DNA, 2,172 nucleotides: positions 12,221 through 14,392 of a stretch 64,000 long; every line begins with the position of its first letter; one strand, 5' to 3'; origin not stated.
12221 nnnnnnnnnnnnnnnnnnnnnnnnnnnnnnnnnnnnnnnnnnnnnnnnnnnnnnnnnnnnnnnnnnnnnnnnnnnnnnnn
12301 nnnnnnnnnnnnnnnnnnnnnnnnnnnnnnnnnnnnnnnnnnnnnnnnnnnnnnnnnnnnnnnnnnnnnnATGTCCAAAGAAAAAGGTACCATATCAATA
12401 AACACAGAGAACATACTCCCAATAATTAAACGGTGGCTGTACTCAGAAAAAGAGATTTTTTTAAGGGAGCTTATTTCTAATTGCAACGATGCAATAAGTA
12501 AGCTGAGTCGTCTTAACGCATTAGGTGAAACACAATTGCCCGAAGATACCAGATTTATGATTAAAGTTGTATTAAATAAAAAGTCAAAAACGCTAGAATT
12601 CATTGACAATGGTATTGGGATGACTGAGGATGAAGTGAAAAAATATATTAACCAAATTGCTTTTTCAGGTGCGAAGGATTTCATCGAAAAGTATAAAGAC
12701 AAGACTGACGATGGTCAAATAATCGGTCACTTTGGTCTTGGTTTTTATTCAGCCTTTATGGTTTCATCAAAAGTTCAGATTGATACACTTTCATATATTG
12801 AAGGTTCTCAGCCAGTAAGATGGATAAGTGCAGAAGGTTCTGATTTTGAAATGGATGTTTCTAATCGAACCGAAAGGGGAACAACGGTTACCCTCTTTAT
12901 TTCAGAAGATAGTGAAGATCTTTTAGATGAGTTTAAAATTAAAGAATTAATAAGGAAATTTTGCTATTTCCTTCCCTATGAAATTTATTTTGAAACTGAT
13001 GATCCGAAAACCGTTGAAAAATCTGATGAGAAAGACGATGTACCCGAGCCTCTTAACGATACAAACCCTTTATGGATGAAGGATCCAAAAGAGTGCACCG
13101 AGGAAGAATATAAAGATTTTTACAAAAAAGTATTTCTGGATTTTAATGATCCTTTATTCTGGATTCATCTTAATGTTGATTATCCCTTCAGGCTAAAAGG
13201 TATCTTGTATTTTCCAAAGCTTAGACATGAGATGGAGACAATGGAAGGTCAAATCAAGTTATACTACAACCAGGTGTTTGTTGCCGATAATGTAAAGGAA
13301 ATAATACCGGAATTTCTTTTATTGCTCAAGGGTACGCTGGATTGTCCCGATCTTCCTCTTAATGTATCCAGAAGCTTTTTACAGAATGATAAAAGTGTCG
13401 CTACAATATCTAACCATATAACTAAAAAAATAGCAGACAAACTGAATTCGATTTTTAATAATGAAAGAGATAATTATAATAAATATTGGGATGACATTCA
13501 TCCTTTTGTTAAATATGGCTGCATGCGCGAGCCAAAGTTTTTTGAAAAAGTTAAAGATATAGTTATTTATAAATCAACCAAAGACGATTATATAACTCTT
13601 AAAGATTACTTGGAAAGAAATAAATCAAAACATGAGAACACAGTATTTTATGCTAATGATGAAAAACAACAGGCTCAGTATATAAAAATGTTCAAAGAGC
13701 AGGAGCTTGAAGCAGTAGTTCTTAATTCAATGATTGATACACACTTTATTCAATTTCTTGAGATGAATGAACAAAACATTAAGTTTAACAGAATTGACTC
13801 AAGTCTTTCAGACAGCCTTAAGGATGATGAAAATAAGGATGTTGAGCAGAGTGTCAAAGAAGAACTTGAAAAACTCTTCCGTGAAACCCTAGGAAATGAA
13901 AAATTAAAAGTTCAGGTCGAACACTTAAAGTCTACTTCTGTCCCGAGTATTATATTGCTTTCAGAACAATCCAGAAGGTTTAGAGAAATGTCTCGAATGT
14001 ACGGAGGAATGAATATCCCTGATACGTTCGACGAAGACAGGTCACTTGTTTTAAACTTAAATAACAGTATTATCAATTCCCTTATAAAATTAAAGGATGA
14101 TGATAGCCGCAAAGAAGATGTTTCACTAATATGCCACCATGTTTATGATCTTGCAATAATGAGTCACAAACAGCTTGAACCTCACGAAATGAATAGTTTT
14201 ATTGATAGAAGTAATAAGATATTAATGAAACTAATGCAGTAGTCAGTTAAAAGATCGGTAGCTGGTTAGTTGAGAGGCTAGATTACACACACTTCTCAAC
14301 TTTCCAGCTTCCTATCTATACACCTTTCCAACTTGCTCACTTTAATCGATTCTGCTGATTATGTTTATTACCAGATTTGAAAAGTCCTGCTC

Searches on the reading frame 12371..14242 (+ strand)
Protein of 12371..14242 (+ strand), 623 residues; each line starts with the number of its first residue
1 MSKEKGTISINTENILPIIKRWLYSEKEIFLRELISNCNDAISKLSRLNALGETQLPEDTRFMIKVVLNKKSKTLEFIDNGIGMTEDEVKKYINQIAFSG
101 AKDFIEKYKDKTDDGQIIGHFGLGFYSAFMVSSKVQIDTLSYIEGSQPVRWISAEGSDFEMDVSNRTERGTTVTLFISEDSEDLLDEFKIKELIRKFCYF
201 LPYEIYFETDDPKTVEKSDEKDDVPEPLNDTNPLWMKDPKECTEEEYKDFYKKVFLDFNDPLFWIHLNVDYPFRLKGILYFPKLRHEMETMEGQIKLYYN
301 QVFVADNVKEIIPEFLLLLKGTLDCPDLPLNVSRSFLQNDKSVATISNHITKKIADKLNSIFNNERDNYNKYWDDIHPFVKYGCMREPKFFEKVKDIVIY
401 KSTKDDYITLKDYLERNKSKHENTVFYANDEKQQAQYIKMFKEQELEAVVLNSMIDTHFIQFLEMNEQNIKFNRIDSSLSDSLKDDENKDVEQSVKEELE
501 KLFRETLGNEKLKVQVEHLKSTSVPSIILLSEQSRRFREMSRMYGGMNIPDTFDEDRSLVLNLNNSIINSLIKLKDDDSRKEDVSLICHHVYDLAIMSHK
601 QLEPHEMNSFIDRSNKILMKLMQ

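Call 11: search_protein_families(library=pfam, proteins=[window:12371-14239:+], max_evalue=0.1)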
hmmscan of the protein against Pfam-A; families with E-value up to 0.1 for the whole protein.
window:12371-14239:+ (623 aa): 3 families
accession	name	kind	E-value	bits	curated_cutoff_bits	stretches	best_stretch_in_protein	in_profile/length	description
PF00183.23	HSP90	-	2.9e-61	208.4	24.4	1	212-620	66-488/518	Hsp90 protein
PF13589.12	HATPase_c_3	-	8.5e-08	32.8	25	1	29-139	5-92/137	Histidine kinase-, DNA gyrase B-, and HSP90-like ATPase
PF02518.31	HATPase_c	-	5.8e-05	23.9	26.4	1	31-178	6-108/111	Histidine kinase-, DNA gyrase B-, and HSP90-like ATPase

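Call 17: find_encoding_contigs(protein=window:12371-14242:+, flank=6000, max_places=10)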
Protein window:12371-14242:+ (623 aa): 2 contigs read that carry it; 2 places shown.
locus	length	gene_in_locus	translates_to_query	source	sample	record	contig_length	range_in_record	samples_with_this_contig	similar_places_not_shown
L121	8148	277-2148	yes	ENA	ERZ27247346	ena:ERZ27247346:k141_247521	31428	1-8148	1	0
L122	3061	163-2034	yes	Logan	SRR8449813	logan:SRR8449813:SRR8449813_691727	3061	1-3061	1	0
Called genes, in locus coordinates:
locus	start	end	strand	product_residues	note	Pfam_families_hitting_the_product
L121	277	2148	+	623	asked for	PF13589:HATPase_c_3, PF00183:HSP90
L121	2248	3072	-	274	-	PF01048:PNP_UDP_1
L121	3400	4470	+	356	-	PF01063:Aminotran_4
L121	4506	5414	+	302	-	PF14315:DUF4380 (faint)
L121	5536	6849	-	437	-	PF02574:S-methyl_trans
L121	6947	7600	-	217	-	PF00072:Response_reg, PF00196:GerE, PF08281:Sigma70_r4_2 (weak)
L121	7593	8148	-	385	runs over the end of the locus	PF05384:DegS, PF07730:HisKA_3, PF13581:HATPase_c_2 (weak), PF02518:HATPase_c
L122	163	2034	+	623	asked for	PF13589:HATPase_c_3, PF00183:HSP90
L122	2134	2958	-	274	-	PF01048:PNP_UDP_1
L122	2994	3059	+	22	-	?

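Call 24: list_cluster_members(proteins=[P0001, window:12371-14239:+, window:9494-11152:+])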
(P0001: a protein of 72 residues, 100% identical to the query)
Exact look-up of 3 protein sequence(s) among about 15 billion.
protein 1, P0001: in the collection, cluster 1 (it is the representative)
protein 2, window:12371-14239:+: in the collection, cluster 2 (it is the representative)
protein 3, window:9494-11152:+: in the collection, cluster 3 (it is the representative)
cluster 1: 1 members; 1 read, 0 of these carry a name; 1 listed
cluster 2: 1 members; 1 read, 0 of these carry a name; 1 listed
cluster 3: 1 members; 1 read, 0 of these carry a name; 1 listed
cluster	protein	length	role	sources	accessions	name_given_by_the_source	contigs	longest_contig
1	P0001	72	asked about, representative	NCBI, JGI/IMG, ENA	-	-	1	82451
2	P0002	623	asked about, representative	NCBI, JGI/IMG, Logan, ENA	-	-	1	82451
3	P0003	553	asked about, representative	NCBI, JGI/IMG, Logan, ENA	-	-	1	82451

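Call 44: find_homologous_proteins(query=window:12371-14239:+, max_evalue=1e-100)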
Query window:12371-14239:+ (623 aa): 8000 proteins with E <= 1e-100 among 8000 candidates; the best 120 are listed.
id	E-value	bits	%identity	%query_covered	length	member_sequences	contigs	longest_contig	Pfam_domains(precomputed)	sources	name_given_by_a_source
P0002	0.0e+0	1392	100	100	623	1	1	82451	PF00183.24,PF13589.13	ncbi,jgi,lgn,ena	-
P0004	0.0e+0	1068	75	100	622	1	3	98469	PF00183.24,PF13589.13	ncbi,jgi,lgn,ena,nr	ncbi:MAG TPA: molecular chaperone HtpG [Clostridiaceae bacterium]|nr:molecular chaperone HtpG [Clost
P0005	0.0e+0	1019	71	100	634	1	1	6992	PF02518.32,PF00183.24,PF13589.13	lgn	-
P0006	0.0e+0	1011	71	100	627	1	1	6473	PF02518.32,PF00183.24,PF13589.13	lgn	-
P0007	8.5e-296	1001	70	100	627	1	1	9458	PF02518.32,PF00183.24,PF13589.13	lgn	-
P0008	1.0e-294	997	68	100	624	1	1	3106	PF02518.32,PF00183.24,PF13589.13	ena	-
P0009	1.2e-293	993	69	100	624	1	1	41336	PF02518.32,PF00183.24,PF13589.13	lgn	-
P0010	2.7e-292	989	69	100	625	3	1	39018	PF02518.32,PF00183.24,PF13589.13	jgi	-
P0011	1.6e-290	983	67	100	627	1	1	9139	PF02518.32,PF00183.24,PF13589.13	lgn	-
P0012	3.3e-290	982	68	100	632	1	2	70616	PF02518.32,PF00183.24,PF13589.13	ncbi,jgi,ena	-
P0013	4.0e-290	982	68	100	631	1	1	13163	PF02518.32,PF00183.24,PF13589.13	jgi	jgi:molecular chaperone HtpG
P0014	4.2e-290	982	68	100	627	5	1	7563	PF02518.32,PF00183.24,PF13589.13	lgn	-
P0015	5.2e-290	981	67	100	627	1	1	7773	PF02518.32,PF00183.24,PF13589.13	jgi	jgi:molecular chaperone HtpG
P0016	7.5e-290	981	68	100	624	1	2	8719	PF02518.32,PF00183.24,PF13589.13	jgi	jgi:molecular chaperone HtpG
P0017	2.9e-288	976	68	100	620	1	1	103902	PF02518.32,PF00183.24,PF13589.13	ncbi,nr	ncbi:MAG: molecular chaperone HtpG [Clostridia bacterium]|nr:molecular chaperone HtpG [Clostridia ba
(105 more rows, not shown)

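Call 45: find_encoding_contigs(protein=P0004, flank=8000, max_places=3)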
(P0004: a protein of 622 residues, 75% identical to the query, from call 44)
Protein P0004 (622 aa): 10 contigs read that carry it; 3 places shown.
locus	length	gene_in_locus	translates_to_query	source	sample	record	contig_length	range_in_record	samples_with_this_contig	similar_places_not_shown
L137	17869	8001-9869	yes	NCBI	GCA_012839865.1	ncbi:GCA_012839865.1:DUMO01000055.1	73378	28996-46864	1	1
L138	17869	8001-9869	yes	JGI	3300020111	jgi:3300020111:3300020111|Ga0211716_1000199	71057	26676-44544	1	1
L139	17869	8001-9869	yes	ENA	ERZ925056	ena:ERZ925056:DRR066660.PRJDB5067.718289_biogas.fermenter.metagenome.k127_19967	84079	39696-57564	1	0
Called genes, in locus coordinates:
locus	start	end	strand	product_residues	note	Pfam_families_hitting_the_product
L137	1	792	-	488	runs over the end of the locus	PF01425:Amidase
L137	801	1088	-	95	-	PF02686:GatC (weak)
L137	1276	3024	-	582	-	PF01336:tRNA_anti-codon, PF00152:tRNA-synt_2, PF02938:GAD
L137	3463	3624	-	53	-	-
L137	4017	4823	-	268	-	PF02535:Zip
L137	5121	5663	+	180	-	PF12844:HTH_19, PF01381:HTH_3, PF07883:Cupin_2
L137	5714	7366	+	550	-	PF00501:AMP-binding, PF13193:AMP-binding_C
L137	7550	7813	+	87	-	-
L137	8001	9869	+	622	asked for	PF13589:HATPase_c_3, PF00183:HSP90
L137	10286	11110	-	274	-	PF01048:PNP_UDP_1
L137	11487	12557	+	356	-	PF01063:Aminotran_4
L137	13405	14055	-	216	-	PF00072:Response_reg, PF00196:GerE, PF08281:Sigma70_r4_2 (weak)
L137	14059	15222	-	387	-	PF05384:DegS, PF07730:HisKA_3, PF13581:HATPase_c_2 (weak), PF02518:HATPase_c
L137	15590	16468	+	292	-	PF14689:SPOB_a, PF02518:HATPase_c, PF14501:HATPase_c_5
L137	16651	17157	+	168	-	PF24961:NfeD_membrane (weak), PF01957:NfeD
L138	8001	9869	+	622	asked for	PF13589:HATPase_c_3, PF00183:HSP90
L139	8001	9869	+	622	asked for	PF13589:HATPase_c_3, PF00183:HSP90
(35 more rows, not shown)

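Call 51: find_encoding_contigs(protein=P0009, flank=4000, max_places=2)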
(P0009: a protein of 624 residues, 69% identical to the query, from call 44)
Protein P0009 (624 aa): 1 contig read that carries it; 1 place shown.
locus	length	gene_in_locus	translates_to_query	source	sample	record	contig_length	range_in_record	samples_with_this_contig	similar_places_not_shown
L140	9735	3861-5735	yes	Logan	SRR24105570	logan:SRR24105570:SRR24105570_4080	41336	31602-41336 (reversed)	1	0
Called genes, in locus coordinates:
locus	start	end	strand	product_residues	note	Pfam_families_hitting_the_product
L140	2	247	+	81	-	?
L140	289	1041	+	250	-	PF04893:Yip1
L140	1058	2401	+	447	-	PF26002:Beta-barrel_AprE (faint), PF25919:BSH_CusB (faint), PF25885:HH_EMRA (weak), PF25990:Beta-barrel_YknX, PF25967:RND-MFP_C (weak), PF25989:YknX_C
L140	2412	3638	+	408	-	PF12704:MacB_PCD, PF02687:FtsX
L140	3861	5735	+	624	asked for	PF02518:HATPase_c (weak), PF13589:HATPase_c_3, PF00183:HSP90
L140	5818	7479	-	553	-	PF00501:AMP-binding, PF13193:AMP-binding_C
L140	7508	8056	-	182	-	PF01381:HTH_3, PF12844:HTH_19, PF13560:HTH_31 (weak), PF07883:Cupin_2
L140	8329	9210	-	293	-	PF00126:HTH_1, PF03466:LysR_substrate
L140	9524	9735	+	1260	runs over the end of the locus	PF18072:FGAR-AT_linker (weak), PF00586:AIRS (faint), PF02769:AIRS_C, PF13507:GATase_5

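Call 52: find_encoding_contigs(protein=P0007, flank=4000, max_places=2)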
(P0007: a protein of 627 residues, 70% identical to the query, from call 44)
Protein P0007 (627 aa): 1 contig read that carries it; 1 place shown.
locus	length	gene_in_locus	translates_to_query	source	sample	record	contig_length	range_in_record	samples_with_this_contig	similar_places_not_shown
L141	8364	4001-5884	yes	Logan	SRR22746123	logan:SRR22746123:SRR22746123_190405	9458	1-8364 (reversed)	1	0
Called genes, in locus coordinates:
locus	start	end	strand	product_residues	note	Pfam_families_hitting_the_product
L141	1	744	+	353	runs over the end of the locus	PF01594:AI-2E_transport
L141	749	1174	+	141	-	PF01475:FUR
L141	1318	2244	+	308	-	PF01297:ZnuA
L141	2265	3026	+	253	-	PF00005:ABC_tran, PF02463:SMC_N (faint), PF13304:AAA_21 (weak)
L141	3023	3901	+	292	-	PF00950:ABC-3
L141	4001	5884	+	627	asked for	PF02518:HATPase_c (weak), PF13589:HATPase_c_3, PF00183:HSP90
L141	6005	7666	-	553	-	PF00501:AMP-binding, PF13193:AMP-binding_C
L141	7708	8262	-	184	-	PF01381:HTH_3, PF12844:HTH_19, PF13560:HTH_31 (weak), PF07883:Cupin_2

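Call 53: find_encoding_contigs(protein=P0005, flank=4000, max_places=2)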
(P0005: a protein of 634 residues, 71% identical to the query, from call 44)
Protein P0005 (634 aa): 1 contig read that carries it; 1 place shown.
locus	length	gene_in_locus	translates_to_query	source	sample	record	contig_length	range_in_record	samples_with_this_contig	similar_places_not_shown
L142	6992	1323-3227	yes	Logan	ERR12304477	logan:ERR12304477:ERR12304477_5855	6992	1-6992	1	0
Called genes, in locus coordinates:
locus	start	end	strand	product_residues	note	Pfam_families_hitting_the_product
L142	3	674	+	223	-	?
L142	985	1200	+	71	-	-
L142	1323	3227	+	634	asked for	PF02518:HATPase_c (faint), PF13589:HATPase_c_3, PF00183:HSP90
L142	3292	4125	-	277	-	PF01048:PNP_UDP_1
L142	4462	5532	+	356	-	PF01063:Aminotran_4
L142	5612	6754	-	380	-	PF21088:MS_channel_1st, PF00924:MS_channel_2nd, PF21082:MS_channel_3rd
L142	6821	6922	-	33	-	-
